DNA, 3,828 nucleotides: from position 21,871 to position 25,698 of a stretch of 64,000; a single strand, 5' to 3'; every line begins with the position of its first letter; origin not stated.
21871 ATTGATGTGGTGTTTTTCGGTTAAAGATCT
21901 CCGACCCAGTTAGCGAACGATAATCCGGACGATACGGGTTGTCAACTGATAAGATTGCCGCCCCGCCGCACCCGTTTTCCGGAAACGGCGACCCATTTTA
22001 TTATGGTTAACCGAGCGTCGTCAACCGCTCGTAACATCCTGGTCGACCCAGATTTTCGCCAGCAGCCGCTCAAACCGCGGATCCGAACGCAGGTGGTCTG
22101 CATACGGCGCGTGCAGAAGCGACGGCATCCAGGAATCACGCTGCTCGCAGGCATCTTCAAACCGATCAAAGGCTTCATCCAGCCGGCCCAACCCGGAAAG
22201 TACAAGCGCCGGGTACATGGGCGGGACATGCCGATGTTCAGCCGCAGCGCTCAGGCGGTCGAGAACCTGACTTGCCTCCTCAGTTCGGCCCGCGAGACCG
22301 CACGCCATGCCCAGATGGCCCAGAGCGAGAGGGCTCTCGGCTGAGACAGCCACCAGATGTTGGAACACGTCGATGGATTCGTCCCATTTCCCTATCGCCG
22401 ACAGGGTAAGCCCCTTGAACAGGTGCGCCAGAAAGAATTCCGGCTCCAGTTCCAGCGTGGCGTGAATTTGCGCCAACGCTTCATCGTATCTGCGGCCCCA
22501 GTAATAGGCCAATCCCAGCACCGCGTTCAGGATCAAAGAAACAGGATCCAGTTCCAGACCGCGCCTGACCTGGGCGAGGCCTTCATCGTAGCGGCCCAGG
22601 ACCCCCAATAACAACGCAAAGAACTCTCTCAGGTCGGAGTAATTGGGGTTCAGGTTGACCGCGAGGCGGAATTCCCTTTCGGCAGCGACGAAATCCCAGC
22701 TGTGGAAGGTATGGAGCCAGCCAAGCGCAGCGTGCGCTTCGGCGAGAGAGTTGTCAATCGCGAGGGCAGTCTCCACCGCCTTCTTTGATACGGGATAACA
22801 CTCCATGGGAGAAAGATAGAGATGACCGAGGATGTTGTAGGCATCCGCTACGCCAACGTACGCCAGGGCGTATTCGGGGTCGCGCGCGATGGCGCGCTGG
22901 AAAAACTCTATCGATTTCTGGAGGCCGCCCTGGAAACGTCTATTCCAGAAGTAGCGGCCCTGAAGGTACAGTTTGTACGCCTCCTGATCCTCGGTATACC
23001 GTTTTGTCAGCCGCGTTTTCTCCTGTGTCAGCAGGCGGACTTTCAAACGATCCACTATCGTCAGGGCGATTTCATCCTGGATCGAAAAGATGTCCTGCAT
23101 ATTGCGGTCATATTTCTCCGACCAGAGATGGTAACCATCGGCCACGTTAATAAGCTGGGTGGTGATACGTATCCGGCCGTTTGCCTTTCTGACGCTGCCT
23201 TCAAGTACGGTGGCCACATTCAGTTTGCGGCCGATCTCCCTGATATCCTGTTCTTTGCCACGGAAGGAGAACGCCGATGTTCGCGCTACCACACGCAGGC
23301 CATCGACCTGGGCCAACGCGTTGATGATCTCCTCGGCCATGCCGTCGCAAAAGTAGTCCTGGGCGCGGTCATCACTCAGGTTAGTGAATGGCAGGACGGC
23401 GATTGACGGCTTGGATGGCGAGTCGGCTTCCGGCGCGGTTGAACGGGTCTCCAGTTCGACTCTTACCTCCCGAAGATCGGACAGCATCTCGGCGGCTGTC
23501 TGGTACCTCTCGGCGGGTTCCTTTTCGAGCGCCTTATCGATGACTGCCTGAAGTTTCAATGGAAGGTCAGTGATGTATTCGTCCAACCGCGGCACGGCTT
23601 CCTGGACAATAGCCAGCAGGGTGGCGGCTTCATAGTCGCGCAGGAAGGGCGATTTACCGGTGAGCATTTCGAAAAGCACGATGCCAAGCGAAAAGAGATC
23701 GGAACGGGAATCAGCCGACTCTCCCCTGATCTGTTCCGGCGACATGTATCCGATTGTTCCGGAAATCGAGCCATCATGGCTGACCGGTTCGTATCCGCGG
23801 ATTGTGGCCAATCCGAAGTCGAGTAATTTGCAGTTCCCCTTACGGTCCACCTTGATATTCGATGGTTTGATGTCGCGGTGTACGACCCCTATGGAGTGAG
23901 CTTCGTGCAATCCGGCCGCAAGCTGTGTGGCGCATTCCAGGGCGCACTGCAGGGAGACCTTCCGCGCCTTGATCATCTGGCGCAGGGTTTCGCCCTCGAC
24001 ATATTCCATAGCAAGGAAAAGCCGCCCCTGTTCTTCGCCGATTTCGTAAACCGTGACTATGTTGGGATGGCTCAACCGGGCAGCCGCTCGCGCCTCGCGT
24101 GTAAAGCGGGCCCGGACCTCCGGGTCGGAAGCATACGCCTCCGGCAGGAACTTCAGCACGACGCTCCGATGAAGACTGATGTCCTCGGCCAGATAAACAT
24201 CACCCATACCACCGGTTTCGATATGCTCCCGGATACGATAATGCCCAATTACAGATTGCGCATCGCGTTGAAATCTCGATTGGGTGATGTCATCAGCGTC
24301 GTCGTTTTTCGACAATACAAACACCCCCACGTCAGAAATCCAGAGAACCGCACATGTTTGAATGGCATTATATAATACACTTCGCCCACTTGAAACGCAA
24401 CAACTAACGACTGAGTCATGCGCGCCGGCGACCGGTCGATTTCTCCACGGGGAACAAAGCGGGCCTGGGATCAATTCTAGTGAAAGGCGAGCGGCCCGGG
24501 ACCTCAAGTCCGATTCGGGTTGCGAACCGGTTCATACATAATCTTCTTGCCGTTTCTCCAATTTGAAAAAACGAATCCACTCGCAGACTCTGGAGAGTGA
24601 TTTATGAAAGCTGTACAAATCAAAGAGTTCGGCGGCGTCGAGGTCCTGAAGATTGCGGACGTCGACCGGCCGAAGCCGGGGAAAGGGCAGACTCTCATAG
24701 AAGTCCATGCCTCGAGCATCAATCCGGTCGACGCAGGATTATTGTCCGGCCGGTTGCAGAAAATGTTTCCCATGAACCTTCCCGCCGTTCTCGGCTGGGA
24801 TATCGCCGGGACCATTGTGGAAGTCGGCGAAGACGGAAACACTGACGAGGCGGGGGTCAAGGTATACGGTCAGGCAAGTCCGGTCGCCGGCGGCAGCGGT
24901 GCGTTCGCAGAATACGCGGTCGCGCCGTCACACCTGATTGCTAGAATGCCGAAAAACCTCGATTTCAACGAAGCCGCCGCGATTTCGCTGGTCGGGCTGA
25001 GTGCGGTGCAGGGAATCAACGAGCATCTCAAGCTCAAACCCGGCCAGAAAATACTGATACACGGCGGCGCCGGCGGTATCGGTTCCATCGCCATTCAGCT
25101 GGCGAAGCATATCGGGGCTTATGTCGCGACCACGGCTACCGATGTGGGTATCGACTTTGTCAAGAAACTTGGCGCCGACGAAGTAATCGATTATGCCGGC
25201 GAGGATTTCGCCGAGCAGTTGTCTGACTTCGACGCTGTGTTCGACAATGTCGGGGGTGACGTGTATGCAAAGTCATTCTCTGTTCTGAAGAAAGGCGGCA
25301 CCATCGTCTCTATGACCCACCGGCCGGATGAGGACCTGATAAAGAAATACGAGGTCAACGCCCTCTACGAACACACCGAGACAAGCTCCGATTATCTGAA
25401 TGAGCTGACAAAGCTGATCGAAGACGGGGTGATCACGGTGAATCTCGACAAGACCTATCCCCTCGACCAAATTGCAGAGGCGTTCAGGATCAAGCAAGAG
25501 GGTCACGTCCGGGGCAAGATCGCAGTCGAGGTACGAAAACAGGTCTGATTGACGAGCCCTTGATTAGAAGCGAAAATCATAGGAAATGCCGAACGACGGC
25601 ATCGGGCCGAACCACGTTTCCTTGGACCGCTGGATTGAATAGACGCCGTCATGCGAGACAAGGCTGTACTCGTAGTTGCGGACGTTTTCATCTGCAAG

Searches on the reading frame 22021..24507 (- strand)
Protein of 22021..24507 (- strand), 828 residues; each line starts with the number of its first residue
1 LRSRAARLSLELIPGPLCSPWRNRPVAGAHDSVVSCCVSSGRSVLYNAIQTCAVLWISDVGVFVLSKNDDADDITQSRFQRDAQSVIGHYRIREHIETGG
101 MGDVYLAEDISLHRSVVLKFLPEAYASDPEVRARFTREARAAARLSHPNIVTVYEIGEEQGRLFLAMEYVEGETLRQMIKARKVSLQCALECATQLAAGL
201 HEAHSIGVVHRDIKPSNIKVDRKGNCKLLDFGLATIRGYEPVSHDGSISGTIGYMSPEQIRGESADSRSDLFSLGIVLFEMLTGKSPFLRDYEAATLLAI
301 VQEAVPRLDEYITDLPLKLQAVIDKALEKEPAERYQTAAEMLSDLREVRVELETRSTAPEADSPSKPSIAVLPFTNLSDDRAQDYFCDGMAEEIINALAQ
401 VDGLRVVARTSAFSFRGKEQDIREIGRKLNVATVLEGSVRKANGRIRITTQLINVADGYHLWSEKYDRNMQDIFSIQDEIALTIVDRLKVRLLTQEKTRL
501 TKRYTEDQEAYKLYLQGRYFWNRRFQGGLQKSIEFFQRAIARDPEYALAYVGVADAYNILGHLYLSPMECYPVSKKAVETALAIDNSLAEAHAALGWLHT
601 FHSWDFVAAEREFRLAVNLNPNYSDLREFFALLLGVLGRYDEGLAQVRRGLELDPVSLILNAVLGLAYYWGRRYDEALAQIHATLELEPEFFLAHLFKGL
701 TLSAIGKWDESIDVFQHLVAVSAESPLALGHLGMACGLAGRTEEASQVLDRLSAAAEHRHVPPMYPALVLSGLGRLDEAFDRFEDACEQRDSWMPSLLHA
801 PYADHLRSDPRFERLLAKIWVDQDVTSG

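Call 19: search_protein_families(library=pfam, proteins=[window:22021-24507:-], max_evalue=0.0001)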
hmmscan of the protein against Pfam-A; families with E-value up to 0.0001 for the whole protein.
window:22021-24507:- (828 aa): 13 families
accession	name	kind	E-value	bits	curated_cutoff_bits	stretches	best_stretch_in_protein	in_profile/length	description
PF00069.31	Pkinase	-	1.5e-47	162.7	31.7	1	90-342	1-258/263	Protein kinase domain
PF07714.23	PK_Tyr_Ser-Thr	-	1.4e-33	116.8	23.1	1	92-336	3-250/258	Protein tyrosine and serine/threonine kinase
PF07719.23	TPR_2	-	1e-11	44.4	27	0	664-690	7-33/34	Tetratricopeptide repeat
PF00515.34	TPR_1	-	1.3e-10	41.1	27.8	0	664-691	7-34/34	Tetratricopeptide repeat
PF13414.12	TPR_11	-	2.7e-09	37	26.8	0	526-557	7-38/42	TPR repeat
PF13432.12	TPR_16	-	4.3e-08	33.9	32.7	0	664-719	3-58/65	Tetratricopeptide repeat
PF01636.29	APH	-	5.8e-08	33.2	23.2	0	111-204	20-108/239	Phosphotransferase enzyme family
PF03109.22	ABC1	-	6.2e-07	29.2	22.9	1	151-234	130-214/244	ABC1 atypical kinase-like domain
PF13424.12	TPR_12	-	1.5e-06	28.8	30.1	0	696-756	7-75/77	Tetratricopeptide repeat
PF13431.12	TPR_17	-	2.1e-06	28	24.4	0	535-562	1-28/34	Tetratricopeptide repeat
PF14559.12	TPR_19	-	4.7e-06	27.3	25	0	706-756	5-55/68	Tetratricopeptide repeat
PF13181.12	TPR_8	-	9.1e-06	25.9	25.7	0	529-545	17-33/34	Tetratricopeptide repeat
PF13428.12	TPR_14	-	9.7e-06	26.2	23.5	0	663-698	6-41/44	Tetratricopeptide repeat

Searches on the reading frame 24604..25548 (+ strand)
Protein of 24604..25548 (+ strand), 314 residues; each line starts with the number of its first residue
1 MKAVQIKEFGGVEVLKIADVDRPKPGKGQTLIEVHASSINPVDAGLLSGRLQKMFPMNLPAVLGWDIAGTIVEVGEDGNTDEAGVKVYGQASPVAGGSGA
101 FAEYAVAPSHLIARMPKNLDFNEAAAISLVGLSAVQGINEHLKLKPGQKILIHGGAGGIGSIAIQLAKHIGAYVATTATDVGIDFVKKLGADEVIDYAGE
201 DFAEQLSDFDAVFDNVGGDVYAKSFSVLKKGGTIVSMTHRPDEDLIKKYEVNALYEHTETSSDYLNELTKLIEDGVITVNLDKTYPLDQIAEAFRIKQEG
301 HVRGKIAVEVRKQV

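Call 19: search_protein_families(library=pfam, proteins=[window:24604-25548:+], max_evalue=0.0001)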
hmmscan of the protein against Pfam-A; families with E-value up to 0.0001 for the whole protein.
window:24604-25548:+ (314 aa): 3 families
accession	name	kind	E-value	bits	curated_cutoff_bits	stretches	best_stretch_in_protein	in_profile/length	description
PF13602.12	ADH_zinc_N_2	-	2.8e-26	93.5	27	1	189-308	1-134/134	Zinc-binding dehydrogenase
PF00107.32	ADH_zinc_N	-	1e-16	61.5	31.8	1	158-238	1-89/129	Zinc-binding dehydrogenase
PF08240.17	ADH_N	-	1.3e-14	54.7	23.5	1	26-117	1-104/104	Alcohol dehydrogenase GroES-like domain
